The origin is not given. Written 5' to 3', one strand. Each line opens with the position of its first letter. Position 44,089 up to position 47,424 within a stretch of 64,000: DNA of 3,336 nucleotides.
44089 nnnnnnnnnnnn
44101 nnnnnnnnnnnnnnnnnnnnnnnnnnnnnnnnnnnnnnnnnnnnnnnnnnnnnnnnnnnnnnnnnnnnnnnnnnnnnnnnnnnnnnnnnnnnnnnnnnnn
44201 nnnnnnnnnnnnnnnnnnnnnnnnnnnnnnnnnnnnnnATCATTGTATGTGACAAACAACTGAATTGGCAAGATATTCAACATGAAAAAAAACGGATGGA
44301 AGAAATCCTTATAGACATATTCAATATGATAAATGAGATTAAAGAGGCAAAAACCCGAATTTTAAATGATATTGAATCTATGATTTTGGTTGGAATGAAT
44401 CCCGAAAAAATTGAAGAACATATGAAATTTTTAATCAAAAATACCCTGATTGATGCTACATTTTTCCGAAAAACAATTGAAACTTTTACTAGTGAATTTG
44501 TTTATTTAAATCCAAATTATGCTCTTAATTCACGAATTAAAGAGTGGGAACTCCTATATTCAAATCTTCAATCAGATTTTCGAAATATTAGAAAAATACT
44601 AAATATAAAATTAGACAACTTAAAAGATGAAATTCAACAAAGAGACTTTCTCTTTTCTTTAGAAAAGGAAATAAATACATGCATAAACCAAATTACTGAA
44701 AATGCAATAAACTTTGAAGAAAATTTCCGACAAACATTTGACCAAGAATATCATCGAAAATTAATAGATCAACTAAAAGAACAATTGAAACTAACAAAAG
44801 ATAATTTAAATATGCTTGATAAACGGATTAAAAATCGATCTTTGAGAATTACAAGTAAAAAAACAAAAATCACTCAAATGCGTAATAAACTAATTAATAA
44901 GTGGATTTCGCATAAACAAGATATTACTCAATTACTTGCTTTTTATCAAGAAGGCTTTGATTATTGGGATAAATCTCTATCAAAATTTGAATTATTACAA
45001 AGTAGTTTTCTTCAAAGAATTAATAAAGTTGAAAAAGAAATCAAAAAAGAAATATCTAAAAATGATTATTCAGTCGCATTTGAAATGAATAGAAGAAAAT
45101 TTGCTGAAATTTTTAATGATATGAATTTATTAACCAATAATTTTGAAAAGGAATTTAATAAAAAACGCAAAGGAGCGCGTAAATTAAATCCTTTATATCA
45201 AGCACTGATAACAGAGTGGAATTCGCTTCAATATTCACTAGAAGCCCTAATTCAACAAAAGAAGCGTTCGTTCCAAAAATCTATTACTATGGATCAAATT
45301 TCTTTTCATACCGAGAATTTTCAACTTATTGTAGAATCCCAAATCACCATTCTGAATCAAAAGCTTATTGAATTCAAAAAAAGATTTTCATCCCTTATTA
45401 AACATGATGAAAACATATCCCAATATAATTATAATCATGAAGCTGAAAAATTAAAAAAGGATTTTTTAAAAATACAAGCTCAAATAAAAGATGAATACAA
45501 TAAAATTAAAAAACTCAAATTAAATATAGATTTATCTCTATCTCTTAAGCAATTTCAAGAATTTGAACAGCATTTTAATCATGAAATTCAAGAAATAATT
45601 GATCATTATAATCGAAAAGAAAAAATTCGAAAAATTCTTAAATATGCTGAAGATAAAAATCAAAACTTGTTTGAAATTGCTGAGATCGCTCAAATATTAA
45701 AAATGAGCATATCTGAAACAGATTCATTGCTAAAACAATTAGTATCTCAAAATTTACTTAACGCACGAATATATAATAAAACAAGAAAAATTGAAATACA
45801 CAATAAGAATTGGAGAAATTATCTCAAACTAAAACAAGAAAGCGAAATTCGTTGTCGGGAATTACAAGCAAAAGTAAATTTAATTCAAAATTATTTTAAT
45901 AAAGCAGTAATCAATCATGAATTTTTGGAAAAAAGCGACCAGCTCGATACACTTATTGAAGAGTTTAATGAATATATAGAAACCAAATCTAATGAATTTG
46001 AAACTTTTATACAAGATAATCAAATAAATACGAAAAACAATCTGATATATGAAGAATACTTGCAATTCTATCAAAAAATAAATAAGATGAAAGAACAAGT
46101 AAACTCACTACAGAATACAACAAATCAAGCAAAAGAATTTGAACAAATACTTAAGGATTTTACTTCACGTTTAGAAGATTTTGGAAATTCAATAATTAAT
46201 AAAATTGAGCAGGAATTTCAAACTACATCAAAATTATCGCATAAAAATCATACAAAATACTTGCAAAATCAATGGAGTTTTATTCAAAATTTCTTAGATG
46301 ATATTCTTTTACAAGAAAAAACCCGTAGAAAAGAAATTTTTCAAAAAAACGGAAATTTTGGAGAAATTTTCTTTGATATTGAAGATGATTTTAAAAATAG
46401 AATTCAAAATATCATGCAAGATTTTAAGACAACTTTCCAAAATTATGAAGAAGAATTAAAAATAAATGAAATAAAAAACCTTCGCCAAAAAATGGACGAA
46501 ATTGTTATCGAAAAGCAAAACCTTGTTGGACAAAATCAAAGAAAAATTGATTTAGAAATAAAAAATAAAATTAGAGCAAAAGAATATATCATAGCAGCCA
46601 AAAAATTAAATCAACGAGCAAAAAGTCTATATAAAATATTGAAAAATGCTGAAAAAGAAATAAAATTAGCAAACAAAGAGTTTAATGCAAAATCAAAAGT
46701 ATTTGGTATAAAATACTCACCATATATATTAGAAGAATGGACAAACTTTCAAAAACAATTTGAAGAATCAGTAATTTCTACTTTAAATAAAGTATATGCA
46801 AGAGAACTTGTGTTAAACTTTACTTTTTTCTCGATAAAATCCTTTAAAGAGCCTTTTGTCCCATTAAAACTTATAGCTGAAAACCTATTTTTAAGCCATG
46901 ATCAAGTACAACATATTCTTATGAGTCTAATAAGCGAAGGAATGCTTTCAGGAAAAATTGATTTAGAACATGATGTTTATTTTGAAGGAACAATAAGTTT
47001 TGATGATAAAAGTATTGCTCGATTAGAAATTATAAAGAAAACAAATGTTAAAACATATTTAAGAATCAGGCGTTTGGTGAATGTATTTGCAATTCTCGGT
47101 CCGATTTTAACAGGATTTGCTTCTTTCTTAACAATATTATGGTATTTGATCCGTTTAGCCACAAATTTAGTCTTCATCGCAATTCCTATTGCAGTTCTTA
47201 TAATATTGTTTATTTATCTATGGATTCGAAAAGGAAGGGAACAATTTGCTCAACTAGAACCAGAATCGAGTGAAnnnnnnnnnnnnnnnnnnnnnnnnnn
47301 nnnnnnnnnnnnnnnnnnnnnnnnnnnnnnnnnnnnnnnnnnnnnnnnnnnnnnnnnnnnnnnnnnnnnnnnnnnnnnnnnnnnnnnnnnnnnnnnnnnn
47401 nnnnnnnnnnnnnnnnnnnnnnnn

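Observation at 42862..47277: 1471-aa tail-anchored coiled-coil protein with prenyltransferase-like N-terminal repeats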

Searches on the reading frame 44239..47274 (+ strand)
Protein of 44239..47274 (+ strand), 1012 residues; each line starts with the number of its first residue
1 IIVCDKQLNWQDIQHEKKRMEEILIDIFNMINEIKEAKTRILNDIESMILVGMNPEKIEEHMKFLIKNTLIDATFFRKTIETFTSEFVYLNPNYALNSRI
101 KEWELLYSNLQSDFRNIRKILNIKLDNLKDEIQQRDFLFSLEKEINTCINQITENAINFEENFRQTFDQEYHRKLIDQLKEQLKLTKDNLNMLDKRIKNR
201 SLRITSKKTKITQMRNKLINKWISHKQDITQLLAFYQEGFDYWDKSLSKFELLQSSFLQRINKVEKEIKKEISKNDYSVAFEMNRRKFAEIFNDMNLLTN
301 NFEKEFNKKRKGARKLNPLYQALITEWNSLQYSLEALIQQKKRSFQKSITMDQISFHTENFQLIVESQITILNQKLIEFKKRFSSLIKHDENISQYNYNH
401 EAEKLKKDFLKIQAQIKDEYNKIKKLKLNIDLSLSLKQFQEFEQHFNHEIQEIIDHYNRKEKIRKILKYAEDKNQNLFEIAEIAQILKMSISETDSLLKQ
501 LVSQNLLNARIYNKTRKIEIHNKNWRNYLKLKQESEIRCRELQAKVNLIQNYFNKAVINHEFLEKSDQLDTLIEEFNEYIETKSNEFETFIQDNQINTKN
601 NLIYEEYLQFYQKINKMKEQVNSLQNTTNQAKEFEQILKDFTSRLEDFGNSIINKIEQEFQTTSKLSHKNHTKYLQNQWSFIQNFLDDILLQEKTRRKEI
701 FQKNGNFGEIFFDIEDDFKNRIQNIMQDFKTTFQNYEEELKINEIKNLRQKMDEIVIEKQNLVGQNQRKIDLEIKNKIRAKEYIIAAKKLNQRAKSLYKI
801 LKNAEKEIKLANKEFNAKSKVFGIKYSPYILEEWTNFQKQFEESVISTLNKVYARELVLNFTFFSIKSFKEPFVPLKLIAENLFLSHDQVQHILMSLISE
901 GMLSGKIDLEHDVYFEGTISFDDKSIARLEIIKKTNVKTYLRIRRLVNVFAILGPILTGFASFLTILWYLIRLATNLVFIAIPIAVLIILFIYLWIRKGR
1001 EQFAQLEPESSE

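Call 56: predict_structure(alignment_id=A5)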
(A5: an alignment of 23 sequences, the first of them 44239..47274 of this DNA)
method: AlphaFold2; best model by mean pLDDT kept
length: 1012 residues; sequences in the alignment: 23
mean_pLDDT: 82.4   pTM: 0.37
mean pLDDT of the five models: 82.4, 80.3, 80.0, 79.2, 75.7
residues with pLDDT >= 90: 299; 70-90: 570; 50-70: 100; < 50: 43
segments of 3 or more residues with pLDDT < 50: 1-3, 388-392, 956-958, 972-979, 999-1012
pLDDT, mean of each block of 10 residues (from residue 1): 57 85 88 88 87 82 89 86 81 84 88 88 88 90 94 93 85 87 94 93 88 93 94 94 92 92 91 87 91 91 88 88 90 91 88 84 84 78 58 55 81 86 80 81 75 67 71 75 80 82 73 76 80 89 93 90 91 93 91 80 84 92 90 91 94 90 76 91 94 88 72 90 93 89 80 85 88 88 89 89 89 73 56 83 83 90 84 86 89 88 84 78 75 72 66 51 52 48 55 59 40 31
secondary structure, 60 per line:
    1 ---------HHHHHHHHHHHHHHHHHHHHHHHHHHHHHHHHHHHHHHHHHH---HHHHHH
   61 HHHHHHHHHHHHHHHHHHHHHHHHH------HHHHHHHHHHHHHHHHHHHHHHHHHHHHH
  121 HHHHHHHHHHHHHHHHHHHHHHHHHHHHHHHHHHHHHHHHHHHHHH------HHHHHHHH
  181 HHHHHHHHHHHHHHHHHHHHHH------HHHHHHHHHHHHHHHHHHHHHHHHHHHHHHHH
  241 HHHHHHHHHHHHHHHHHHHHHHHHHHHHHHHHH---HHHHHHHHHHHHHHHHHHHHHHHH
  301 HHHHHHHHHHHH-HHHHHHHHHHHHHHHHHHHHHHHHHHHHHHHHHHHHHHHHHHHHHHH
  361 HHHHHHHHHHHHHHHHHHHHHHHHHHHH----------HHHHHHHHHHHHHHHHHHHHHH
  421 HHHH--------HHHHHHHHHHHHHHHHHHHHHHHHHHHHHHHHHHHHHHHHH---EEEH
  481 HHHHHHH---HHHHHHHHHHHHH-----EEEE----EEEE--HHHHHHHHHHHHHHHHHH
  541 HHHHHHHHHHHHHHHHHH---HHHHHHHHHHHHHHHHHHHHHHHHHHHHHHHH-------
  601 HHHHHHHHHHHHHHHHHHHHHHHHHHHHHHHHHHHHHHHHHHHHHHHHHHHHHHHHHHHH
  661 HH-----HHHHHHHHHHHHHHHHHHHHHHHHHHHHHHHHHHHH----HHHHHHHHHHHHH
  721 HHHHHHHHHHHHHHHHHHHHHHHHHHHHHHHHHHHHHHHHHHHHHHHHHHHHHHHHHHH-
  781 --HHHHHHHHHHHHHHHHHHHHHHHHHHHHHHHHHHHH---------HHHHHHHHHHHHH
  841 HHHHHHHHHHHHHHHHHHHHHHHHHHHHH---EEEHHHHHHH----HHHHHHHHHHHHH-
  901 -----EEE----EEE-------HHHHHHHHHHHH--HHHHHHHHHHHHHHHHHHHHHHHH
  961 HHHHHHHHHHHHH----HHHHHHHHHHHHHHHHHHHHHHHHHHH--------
elements in order (helices of 4 or more, strands of 3 or more residues): H10-51 H55-85 H92-166 H173-202 H209-273 H277-312 H314-388 H399-424 H433-473 E477-479 H480-487 H491-503 E509-512 E517-520 H523-558 H562-593 H601-662 H668-703 H708-779 H783-818 H828-869 E873-875 H876-882 H887-899 E906-908 E913-915 H923-934 H937-973 H978-1004
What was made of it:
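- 44266..45657 (+): Residues 469-932: rod 1. Nine helices of 42, 31, 75, 30, 65, 36, 75, 26 and 41 aa, read as four spectrin-like three-helix repeats of ~116 aa. AF2 model, pLDDT mostly 80-94 (call 56).
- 45667..45798 (+): Residues 936-979: third winged helix, PCI type. DSSP beta-alpha-alpha-beta-beta (call 56).
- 47074..47151 (+): Residues 1405-1430: first hydrophobic helix of the membrane hairpin. Helical in the AF2 model (call 56).
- On PCI domain (Pfam PF01399): The helices in front are 41-42 aa and belong to long bundles (call 56).
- On Spectrin repeat: Helix lengths are 42-31-75-30-65-36-75-26-41 and 36-32-62-36-72-36-42, giving about 116 aa per repeat (call 56).
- The helices in front of the WH modules are long bundle helices, not the short TPR-like repeats of PCI proteins (call 56).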

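Call 74: fold_search(model_id=the predicted structure, library=pdb)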
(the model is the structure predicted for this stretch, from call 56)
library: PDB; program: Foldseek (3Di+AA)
matches with E <= 10: 434; with E <= 0.001: 0
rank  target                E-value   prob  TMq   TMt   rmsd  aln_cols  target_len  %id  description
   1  8ppl_Iu               3.9e-03  0.80  0.08  0.13  39.9       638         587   12  MERS-CoV Nsp1 bound to the human 43S pre-initiation complex (released 2023-10-18)
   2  8usb_X                4.8e-03  0.82  0.07  0.14  32.4       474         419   12  Non-substrate-engaged human 26S proteasome with Nub1/FAT10 bound to Rpn1 (released 2024-11-06)
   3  9qo3_D                1.1e-02  0.92  0.09  0.20  22.1       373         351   12  Dissociation-state-2 of 9-subunit CSN and SCF (SKP1-SKP2-CKS1) complex (released 2026-02-18)
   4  9e77_D                1.7e-02  0.99  0.06  0.22  20.0       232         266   12  Cryo-EM structure of CSN-N8 in complex with CSN5i-3 (released 2025-12-03)
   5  8xxn_3A               1.7e-02  0.30  0.08  0.10  51.9       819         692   14  Cryo-EM structure of the human 43S ribosome with PDCD4 (released 2024-05-01)
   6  9e8o_X                2.1e-02  0.91  0.10  0.22  32.6       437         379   12  Nub1/Fat10-processing human 26S proteasome bound to Txnl1 with Rpt2 at top of spiral staircase and partially unfolded  (released 2024-12-04)
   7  3jck_MODEL_1_F        2.3e-02  0.82  0.08  0.18  27.7       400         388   13  Structure of the yeast 26S proteasome lid sub-complex (released 2016-01-20)
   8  9nkg_W                2.5e-02  0.41  0.07  0.12  28.1       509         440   11  Structure of substrate engaged MIDN-bound human 26S proteasome, EB-MIDN (Composite map) (released 2025-05-07)
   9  4d10_L                2.6e-02  0.99  0.07  0.28  19.1       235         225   13  Crystal structure of the COP9 signalosome (released 2014-07-23)
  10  8usb_W                2.7e-02  0.44  0.07  0.13  27.9       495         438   13  Non-substrate-engaged human 26S proteasome with Nub1/FAT10 bound to Rpn1 (released 2024-11-06)
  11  4u1c_C                2.7e-02  0.25  0.07  0.10  40.7       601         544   14  Crystal structure of the eIF3a/eIF3c PCI-domain heterodimer (released 2014-09-10)
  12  8amz_O                2.8e-02  0.60  0.08  0.17  38.1       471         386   13  Spinach 19S proteasome (released 2022-08-24)
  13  8ppl_Iv               3.0e-02  0.60  0.08  0.16  34.8       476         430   13  MERS-CoV Nsp1 bound to the human 43S pre-initiation complex (released 2023-10-18)
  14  9efq_B                3.1e-02  0.84  0.08  0.19  24.2       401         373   14  Cryo-EM structure of COP9 signalosome precatalytic state with neddylated cullin-2 (released 2025-12-03)
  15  3txm                  3.4e-02  0.63  0.07  0.16  32.9       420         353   10  Crystal structure of Rpn6 from Drosophila melanogaster, Gd(3+) complex (released 2011-12-14)
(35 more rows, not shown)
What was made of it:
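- The top 50 Foldseek hits of the C-terminal model are almost all PCI subunits (call 74). All Foldseek E-values are above 1e-3 and TM-scores are very low (call 74).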

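Call 81: search_solved_structures(query=A3, max_evalue=1)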
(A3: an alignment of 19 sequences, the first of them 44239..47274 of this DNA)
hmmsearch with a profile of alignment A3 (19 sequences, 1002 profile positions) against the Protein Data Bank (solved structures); distinct sequences matched with E-value up to 1: 20.
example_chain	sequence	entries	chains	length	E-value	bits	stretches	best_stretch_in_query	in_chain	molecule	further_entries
3s84_A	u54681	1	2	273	0.0037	18.4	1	622-775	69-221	Apolipoprotein A-IV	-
6clz_B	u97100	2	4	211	0.038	15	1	632-768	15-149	Apolipoprotein A-I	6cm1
7kna_A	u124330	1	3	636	0.043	14.8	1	611-786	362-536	Hemagglutinin,I53_dn5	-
9cuy_c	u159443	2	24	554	0.1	13.6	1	128-400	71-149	Short tail fiber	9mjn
4xa3_A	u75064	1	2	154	0.13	13.2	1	629-721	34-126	Gp7-MYH7(1361-1425)-Eb1 chimera protein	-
4tql_A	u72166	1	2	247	0.14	13.2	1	582-819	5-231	Three helix bundle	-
6pts_A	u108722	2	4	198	0.15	13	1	632-761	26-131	Apolipoprotein A-I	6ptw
2msc_A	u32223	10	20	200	0.15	13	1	632-761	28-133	Apolipoprotein A-I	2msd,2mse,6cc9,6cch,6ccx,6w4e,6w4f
1av1_A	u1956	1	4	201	0.16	13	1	644-761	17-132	APOLIPOPROTEIN A-I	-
3r2p_A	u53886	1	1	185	0.16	12.9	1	638-737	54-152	Apolipoprotein A-I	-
2lem_A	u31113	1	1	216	0.17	12.9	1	642-770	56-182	Apolipoprotein A-I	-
4v6m_A0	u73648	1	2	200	0.17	12.8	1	632-761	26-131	Apolipoprotein A-I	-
1l8d_A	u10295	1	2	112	0.18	12.8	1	352-432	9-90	DNA double-strand break repair rad50 ATPase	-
6pfp_A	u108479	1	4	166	0.19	12.7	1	619-715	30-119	Myosin-7 fused to GP7 and EB1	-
6qpq_A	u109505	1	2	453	0.26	12.2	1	639-749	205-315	Structural maintenance of chromosomes protein,Structural maintenance of chromosomes protei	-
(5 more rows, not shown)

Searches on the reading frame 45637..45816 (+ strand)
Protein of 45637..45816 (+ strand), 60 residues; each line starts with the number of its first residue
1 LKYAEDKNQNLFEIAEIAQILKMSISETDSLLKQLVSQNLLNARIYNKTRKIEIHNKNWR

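Call 66: search_protein_families(library=pfam, proteins=[window:45637-45816:+], max_evalue=5)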
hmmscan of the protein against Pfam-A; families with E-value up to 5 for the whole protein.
window:45637-45816:+ (60 aa): 7 families
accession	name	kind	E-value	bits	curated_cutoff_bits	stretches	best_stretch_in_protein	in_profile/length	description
PF01399.33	PCI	-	6.4e-05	23.5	22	1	10-55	38-83/84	PCI domain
PF08100.18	Dimerisation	-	0.012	15.9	25.6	1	11-44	40-73/93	O-methyltransferase dimerisation domain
PF24409.1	wHTH-PRTase_assc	-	0.02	15.4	27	1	15-44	15-44/83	wHTH-PRTase associated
PF21984.2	DnaD_N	-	0.026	15.2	27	1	4-50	28-74/101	DnaD N-terminal domain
PF13545.12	HTH_Crp_2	-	0.048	14.1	27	1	15-56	26-63/70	Crp-like helix-turn-helix domain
PF09339.16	HTH_IclR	-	0.079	13.2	22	1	14-41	21-48/52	IclR helix-turn-helix domain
PF25051.1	WHD_MCM8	-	0.091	13.2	26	1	2-41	26-68/80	MCM8 winged helix domain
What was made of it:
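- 45667..45798 (+): Pfam PF01399 23.5 bits against a cutoff of 22 when scanned alone (call 66).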

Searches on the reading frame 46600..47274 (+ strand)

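Call 3: search_protein_families(library=pfam, proteins=[window:46600-47274:+], max_evalue=1)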
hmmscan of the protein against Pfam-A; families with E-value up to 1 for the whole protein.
window:46600-47274:+ (225 aa): 6 families
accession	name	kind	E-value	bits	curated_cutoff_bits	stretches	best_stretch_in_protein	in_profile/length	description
PF01399.33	PCI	-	2e-06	28.3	22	1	87-124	40-77/84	PCI domain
PF08221.17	HTH_9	-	0.015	15.8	23.4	1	86-115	27-56/62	RNA polymerase III subunit RPC82 helix-turn-helix domain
PF21984.2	DnaD_N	-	0.025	15.2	27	1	69-119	18-68/101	DnaD N-terminal domain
PF07695.17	7TMR-DISM_7TM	-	0.032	14.6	29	1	151-213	86-149/205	7TM diverse intracellular signalling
PF22194.2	F-93_WHD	-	0.18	12.3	28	0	11-30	15-34/62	F-93, winged-helix domain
PF13567.11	DUF4131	-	0.84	9.7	31.6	0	170-220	11-59/165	Domain of unknown function (DUF4131)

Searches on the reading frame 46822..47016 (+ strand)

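Call 66: search_protein_families(library=pfam, proteins=[window:46822-47016:+], max_evalue=5)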
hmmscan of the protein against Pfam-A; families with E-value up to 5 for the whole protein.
window:46822-47016:+ (65 aa): 3 families
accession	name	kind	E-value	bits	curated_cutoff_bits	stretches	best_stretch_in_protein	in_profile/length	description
PF01399.33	PCI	-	4e-07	30.6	22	1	13-50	40-77/84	PCI domain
PF08221.17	HTH_9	-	0.0026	18.3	23.4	1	12-41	27-56/62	RNA polymerase III subunit RPC82 helix-turn-helix domain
PF21984.2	DnaD_N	-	0.011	16.3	27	1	5-45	25-68/101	DnaD N-terminal domain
